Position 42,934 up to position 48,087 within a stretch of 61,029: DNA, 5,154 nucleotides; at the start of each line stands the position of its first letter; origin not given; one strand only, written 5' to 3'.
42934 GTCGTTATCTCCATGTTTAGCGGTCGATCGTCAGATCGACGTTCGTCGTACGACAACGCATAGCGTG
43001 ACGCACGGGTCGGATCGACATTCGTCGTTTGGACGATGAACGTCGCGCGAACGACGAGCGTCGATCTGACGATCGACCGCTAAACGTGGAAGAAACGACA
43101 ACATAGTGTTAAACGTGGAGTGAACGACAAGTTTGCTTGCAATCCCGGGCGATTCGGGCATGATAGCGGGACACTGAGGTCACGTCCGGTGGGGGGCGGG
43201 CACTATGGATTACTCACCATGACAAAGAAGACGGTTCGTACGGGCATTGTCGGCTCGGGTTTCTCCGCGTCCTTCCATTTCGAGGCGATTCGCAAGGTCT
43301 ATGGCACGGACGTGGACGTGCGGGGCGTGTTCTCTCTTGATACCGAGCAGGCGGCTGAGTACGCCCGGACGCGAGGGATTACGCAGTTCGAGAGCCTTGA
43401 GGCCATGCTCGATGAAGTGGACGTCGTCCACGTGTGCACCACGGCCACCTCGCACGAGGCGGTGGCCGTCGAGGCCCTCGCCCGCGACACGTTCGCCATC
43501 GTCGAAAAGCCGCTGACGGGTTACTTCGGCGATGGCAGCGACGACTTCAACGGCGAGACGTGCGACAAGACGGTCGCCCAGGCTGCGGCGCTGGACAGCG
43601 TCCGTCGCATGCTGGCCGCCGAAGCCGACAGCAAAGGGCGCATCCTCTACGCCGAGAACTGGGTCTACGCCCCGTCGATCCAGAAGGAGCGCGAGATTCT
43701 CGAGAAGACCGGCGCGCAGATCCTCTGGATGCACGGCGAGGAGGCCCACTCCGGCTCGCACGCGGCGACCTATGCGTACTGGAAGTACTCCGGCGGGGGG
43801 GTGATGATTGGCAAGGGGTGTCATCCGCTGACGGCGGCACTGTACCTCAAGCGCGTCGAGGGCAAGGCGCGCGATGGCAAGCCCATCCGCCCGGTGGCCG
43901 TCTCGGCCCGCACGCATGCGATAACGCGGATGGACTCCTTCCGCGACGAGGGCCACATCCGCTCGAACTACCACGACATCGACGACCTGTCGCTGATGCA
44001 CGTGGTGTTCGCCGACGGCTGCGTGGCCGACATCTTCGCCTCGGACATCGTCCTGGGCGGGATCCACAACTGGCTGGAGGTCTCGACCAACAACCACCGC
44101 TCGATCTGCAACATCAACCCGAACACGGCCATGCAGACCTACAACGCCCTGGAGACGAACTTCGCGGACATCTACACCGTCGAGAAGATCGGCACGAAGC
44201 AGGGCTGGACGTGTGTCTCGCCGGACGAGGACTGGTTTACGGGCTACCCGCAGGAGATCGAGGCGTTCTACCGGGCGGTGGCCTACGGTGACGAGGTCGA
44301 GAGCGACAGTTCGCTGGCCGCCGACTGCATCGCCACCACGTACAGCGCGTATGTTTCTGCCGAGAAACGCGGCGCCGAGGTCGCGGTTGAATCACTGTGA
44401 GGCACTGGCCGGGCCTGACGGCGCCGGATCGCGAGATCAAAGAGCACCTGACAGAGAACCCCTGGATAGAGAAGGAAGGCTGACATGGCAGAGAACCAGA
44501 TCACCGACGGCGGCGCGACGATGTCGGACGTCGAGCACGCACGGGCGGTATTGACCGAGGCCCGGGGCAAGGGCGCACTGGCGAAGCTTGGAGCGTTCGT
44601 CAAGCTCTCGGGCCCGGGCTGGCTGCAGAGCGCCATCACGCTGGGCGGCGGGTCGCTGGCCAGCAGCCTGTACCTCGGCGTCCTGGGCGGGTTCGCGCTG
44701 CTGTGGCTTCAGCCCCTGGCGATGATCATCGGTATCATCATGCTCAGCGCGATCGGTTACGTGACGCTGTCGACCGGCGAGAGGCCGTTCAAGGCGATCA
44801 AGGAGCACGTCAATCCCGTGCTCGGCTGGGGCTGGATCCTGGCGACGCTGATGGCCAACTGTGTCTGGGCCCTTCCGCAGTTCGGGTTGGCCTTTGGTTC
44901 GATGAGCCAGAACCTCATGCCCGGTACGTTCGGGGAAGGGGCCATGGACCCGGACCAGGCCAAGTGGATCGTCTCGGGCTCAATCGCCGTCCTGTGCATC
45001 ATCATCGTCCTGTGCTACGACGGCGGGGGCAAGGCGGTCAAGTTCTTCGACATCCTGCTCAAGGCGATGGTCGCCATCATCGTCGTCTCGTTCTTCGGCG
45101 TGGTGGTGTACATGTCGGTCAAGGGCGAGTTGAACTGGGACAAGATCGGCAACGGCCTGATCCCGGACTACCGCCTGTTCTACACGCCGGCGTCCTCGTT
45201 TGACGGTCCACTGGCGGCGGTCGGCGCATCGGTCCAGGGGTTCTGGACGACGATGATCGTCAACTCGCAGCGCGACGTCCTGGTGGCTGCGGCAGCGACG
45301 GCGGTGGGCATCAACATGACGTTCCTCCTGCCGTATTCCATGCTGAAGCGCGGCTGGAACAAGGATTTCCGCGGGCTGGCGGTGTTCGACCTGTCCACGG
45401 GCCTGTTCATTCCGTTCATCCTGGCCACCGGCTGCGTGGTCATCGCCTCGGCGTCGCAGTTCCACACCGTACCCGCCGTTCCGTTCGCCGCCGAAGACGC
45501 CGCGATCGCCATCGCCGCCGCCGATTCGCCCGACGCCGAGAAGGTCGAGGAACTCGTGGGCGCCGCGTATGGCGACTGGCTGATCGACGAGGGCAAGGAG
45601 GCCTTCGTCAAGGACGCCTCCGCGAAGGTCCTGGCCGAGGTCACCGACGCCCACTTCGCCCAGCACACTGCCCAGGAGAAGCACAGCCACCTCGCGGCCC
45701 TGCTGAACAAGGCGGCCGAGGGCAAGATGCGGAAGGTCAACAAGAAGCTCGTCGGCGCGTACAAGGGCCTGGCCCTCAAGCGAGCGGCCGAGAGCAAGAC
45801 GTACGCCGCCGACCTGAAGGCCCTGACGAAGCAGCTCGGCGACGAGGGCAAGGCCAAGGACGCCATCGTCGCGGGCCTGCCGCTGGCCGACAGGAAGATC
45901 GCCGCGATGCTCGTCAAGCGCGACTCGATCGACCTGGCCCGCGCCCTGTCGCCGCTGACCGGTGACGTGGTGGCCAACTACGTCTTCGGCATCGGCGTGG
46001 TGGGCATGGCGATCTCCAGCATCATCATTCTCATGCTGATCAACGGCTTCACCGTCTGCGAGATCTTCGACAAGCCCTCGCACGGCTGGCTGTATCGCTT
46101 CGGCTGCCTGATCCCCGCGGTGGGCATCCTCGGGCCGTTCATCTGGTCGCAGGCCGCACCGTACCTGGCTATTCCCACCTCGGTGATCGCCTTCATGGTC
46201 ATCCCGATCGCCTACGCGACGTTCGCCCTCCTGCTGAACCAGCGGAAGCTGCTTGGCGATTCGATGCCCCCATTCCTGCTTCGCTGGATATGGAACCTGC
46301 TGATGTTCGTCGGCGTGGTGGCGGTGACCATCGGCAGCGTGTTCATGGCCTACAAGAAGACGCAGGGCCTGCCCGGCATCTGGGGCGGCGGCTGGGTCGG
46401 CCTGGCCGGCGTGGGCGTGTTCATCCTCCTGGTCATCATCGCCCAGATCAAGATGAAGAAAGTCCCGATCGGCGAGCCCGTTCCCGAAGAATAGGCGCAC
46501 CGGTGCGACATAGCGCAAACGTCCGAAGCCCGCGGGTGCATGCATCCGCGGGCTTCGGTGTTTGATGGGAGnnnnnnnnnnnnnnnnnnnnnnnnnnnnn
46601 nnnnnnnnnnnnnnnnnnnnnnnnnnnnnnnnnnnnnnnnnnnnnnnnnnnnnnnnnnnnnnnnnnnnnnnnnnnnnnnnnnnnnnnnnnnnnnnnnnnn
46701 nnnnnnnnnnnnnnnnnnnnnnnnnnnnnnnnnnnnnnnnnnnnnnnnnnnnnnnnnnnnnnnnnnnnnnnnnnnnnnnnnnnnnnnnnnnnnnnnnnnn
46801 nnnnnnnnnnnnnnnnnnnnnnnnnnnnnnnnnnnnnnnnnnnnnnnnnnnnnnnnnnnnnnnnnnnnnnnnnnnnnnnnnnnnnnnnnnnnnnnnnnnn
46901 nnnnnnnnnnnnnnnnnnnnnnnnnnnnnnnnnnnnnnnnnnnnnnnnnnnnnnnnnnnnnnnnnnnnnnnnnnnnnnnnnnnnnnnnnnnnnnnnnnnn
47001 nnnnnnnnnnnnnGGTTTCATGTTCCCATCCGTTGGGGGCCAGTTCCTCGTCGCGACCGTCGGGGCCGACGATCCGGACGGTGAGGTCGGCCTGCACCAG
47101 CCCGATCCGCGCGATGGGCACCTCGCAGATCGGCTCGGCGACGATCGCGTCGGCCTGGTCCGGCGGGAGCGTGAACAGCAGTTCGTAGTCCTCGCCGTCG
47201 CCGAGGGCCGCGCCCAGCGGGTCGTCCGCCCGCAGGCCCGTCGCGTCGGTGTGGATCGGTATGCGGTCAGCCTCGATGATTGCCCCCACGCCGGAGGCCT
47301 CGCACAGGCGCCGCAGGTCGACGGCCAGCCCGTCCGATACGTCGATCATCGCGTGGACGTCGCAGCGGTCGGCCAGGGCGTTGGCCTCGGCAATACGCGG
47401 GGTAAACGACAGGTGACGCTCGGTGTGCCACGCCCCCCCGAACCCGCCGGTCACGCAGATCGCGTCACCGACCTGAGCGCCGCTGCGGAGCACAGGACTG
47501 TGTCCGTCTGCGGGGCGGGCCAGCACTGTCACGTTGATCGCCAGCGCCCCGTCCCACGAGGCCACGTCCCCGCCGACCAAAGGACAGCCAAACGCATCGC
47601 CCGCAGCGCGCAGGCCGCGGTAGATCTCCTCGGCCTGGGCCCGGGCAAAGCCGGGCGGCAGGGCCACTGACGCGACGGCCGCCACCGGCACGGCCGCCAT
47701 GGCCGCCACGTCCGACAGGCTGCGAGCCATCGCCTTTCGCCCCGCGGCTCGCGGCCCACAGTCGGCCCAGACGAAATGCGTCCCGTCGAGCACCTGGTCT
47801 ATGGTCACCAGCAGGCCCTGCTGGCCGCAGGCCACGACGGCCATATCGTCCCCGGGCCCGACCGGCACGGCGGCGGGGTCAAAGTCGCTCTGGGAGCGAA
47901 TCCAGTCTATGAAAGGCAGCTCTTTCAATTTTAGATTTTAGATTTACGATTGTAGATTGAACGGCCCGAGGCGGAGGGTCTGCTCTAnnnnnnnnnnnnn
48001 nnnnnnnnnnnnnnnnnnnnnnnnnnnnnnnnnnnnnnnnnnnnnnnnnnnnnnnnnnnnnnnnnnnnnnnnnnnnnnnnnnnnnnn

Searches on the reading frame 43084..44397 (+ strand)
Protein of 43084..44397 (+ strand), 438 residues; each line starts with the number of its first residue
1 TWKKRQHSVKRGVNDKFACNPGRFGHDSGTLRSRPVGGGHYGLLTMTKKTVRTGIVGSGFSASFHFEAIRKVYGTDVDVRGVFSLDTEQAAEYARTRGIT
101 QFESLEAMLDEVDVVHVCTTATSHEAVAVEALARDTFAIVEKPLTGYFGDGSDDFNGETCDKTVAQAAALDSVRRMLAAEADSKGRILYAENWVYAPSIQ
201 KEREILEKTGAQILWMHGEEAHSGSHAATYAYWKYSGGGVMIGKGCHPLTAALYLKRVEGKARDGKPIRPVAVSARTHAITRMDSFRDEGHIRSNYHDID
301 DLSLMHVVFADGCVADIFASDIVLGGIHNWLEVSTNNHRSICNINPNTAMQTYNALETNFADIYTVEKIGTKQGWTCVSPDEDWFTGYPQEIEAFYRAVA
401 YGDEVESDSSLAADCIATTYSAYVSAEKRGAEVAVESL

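Call 71: search_protein_families(library=pfam, proteins=[window:43084-44397:+], max_evalue=0.00001)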
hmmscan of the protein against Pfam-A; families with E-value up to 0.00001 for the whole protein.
window:43084-44397:+ (438 aa): 1 family
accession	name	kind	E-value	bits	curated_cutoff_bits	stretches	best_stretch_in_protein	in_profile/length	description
PF01408.29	GFO_IDH_MocA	-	2.4e-15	57.7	24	1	52-145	2-96/120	Oxidoreductase family, NAD-binding Rossmann fold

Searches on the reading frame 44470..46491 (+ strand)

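Call 71: search_protein_families(library=pfam, proteins=[window:44470-46491:+], max_evalue=0.00001)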
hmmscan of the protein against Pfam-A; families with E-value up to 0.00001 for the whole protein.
window:44470-46491:+ (674 aa): 1 family
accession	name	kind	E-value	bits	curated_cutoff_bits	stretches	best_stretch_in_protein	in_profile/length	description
PF01566.24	Nramp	-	3.7e-12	46.4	29.8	1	486-597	239-352/357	Natural resistance-associated macrophage protein-like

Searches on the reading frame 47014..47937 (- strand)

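Call 71: search_protein_families(library=pfam, proteins=[window:47014-47937:-], max_evalue=0.00001)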
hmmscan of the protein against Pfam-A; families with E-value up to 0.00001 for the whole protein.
window:47014-47937:- (308 aa): 2 families
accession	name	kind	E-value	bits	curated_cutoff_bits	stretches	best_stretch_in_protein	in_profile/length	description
PF00586.29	AIRS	-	2.3e-22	79.9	24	1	29-139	1-109/112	AIR synthase related protein, N-terminal domain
PF02769.27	AIRS_C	-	1.9e-09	38.3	23.1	1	180-284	46-148/156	AIR synthase related protein, C-terminal domain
